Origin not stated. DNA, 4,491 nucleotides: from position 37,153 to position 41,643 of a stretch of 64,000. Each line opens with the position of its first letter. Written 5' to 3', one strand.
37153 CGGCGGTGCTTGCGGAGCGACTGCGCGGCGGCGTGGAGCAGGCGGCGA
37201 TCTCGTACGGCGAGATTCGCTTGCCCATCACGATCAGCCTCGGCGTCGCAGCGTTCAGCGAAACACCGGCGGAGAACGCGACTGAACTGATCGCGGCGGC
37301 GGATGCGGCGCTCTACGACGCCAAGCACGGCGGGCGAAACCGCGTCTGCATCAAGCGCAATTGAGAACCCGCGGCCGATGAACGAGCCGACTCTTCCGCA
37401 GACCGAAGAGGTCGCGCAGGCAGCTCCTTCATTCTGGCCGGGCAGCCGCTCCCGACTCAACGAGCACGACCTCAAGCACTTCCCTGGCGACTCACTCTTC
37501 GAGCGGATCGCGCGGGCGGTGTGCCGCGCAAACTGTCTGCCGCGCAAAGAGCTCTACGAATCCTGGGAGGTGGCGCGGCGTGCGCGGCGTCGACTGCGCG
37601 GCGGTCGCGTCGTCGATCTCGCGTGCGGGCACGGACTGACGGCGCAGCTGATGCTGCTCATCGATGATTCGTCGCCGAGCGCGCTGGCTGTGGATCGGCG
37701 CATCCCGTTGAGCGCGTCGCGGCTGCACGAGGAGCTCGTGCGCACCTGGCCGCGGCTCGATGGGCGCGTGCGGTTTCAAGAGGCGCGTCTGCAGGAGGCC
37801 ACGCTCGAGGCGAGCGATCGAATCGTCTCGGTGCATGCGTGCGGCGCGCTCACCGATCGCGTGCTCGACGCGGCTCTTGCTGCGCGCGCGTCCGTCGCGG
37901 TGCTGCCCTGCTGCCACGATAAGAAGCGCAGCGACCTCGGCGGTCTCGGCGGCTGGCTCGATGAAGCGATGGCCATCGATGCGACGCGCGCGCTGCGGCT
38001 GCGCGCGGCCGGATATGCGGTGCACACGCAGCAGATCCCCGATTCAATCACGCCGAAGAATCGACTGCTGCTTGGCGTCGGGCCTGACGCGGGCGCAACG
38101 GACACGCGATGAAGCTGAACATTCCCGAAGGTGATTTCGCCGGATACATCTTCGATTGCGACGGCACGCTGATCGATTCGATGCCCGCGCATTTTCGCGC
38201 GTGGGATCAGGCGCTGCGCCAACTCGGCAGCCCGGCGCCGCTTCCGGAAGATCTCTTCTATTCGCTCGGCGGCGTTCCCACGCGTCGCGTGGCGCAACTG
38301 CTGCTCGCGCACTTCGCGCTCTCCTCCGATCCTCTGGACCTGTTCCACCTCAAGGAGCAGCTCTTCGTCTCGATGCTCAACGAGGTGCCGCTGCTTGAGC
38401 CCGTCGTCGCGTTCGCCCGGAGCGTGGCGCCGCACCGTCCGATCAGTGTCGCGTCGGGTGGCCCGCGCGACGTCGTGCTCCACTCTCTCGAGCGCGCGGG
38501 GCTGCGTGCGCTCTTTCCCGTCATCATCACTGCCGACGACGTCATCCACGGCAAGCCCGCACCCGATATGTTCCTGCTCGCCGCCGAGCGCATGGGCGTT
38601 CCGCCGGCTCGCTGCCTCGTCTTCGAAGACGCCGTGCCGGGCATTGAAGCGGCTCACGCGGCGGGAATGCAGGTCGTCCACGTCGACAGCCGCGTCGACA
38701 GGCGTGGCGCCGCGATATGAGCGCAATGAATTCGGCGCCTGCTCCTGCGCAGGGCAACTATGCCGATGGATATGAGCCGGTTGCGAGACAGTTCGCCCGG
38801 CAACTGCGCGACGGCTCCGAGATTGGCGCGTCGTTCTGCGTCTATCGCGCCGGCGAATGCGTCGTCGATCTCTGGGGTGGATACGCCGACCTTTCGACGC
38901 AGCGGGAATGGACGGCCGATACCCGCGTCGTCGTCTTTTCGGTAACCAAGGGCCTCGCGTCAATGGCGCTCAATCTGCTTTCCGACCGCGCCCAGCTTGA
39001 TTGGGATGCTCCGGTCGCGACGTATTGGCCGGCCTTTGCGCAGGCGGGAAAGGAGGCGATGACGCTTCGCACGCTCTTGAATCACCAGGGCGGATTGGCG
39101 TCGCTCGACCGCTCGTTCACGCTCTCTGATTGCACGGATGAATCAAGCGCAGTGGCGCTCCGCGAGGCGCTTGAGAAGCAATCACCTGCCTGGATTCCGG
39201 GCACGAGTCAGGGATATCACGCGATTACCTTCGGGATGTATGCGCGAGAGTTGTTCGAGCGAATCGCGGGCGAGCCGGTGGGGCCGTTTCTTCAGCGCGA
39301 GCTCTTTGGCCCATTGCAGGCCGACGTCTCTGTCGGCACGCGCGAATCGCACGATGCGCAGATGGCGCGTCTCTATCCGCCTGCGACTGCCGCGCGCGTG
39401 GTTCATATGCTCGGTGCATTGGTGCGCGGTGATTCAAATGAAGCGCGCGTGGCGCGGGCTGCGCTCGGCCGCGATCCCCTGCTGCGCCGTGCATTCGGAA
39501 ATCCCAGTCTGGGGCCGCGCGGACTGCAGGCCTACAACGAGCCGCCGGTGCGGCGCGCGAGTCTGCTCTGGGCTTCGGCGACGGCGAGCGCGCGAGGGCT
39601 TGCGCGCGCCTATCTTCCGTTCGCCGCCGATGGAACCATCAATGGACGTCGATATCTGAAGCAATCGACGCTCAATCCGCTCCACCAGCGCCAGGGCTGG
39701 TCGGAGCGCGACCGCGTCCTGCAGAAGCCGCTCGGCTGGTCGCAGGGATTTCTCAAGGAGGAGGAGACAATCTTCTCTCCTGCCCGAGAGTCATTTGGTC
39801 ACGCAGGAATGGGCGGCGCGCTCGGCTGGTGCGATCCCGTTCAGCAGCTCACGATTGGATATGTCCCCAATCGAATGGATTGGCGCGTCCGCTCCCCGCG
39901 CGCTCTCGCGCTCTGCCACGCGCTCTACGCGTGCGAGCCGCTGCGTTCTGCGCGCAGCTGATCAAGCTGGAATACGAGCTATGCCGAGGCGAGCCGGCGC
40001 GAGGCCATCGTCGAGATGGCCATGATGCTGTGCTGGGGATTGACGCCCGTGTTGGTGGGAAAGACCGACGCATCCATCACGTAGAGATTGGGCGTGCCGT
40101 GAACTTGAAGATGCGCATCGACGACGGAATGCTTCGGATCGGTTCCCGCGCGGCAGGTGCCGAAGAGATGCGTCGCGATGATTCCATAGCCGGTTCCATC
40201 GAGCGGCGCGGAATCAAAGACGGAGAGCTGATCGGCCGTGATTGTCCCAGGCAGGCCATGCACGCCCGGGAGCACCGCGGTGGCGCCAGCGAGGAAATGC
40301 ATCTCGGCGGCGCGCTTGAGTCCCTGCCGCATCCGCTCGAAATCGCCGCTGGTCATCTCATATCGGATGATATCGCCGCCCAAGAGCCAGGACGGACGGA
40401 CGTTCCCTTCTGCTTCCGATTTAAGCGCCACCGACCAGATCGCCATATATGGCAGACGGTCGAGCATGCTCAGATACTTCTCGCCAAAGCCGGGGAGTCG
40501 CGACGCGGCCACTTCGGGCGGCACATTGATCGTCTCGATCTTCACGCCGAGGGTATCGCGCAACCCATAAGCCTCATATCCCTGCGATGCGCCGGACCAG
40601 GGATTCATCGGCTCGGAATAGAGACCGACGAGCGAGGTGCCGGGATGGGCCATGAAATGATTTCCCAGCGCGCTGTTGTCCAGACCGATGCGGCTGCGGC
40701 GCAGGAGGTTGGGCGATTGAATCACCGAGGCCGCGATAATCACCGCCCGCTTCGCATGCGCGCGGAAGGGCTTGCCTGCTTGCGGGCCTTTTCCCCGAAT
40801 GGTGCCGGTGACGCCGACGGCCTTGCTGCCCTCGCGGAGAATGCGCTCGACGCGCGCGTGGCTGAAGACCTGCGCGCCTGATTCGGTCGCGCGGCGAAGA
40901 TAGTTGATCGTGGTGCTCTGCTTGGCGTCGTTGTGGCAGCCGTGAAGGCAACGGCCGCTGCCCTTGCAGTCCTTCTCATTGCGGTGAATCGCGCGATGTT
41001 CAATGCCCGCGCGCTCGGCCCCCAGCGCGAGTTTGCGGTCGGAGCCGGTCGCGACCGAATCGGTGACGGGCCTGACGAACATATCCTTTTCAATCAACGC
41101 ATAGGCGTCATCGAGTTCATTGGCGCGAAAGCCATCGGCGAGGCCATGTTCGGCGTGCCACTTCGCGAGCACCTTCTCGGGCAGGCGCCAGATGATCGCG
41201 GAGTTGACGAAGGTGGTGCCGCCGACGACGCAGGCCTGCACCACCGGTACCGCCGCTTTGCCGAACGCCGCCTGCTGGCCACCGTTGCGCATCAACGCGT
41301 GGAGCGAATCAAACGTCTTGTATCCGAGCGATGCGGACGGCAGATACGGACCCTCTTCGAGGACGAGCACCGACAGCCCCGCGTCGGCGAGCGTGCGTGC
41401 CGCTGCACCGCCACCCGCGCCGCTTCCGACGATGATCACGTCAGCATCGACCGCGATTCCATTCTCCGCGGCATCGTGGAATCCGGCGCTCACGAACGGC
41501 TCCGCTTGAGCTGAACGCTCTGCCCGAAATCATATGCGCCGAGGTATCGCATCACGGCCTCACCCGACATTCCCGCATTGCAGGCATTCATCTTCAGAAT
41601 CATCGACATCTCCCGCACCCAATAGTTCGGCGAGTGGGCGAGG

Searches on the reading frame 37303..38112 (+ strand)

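Call 53: search_protein_families(library=pfam, proteins=[window:37303-38112:+], max_evalue=0.001)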
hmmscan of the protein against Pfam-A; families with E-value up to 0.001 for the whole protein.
window:37303-38112:+ (269 aa): 1 family
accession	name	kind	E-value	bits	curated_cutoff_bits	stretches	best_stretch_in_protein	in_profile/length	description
PF13679.12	Methyltransf_32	-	4.4e-09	36.9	27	1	99-207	25-139/143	Methyltransferase domain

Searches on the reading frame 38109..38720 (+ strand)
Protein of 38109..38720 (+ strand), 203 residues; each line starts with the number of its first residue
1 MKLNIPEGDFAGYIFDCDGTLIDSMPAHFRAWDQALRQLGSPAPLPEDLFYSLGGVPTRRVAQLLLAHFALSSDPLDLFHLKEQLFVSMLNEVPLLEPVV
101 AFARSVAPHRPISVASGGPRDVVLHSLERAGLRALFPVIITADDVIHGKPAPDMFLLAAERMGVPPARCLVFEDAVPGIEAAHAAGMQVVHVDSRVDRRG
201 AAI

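Call 53: search_protein_families(library=pfam, proteins=[window:38109-38720:+], max_evalue=0.001)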
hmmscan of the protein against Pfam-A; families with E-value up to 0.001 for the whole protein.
window:38109-38720:+ (203 aa): 4 families
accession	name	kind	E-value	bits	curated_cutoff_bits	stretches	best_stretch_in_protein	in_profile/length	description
PF00702.32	Hydrolase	-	1.1e-25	91.6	26.4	1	13-186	4-191/191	haloacid dehalogenase-like hydrolase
PF13419.12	HAD_2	-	3.3e-23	83.1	23.8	1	13-192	1-178/178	Haloacid dehalogenase-like hydrolase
PF13242.12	Hydrolase_like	-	4.7e-07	30.1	22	1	148-198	3-54/75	HAD-hyrolase-like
PF12710.13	HAD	-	0.00019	22.4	27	1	14-136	2-124/189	haloacid dehalogenase-like hydrolase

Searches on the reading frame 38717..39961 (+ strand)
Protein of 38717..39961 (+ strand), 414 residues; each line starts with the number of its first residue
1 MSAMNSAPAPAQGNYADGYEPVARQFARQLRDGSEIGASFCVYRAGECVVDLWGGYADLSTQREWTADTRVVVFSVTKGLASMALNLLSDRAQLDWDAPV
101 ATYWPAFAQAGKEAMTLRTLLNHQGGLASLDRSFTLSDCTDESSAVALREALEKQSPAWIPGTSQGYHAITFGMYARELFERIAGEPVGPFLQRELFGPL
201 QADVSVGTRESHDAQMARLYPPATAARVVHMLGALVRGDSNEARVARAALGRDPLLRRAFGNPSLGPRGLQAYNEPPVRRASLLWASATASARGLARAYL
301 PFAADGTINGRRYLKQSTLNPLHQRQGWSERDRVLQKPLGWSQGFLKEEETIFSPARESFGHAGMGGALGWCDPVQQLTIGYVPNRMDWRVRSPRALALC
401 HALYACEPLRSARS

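Call 53: search_protein_families(library=pfam, proteins=[window:38717-39961:+], max_evalue=0.001)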
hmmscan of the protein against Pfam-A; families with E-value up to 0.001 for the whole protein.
window:38717-39961:+ (414 aa): 1 family
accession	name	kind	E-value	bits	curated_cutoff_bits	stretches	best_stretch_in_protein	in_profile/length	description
PF00144.29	Beta-lactamase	-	5.3e-57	193.9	27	1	26-390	5-315/329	Beta-lactamase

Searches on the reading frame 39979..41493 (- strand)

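Call 53: search_protein_families(library=pfam, proteins=[window:39979-41493:-], max_evalue=0.001)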
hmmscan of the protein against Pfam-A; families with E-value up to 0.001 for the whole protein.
window:39979-41493:- (504 aa): 9 families
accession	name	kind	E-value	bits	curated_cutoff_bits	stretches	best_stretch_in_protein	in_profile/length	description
PF00732.25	GMC_oxred_N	-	5.1e-38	131.5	23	1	66-284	3-217/218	GMC oxidoreductase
PF05199.19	GMC_oxred_C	-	3.9e-23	83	24.6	1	376-493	22-138/139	GMC oxidoreductase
PF00890.30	FAD_binding_2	-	2.4e-10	40.6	20.4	1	18-54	1-37/414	FAD binding domain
PF01266.30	DAO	-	3.5e-08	33.8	27.9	1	18-255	1-202/353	FAD dependent oxidoreductase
PF13450.12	NAD_binding_8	-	2.1e-05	25.2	21.9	1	21-50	1-30/68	NAD(P)-binding Rossmann-like domain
PF12831.13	FAD_oxidored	-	2.7e-05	24.1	27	1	18-51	1-34/416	FAD dependent oxidoreductase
PF07992.20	Pyr_redox_2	-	0.00011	22.1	26.1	1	18-52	2-36/291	Pyridine nucleotide-disulphide oxidoreductase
PF01494.25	FAD_binding_3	-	0.00017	21.3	22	1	16-238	1-143/349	FAD binding domain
PF01946.23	Thi4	-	0.00068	19.4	26.2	0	15-47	16-49/235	Thi4 family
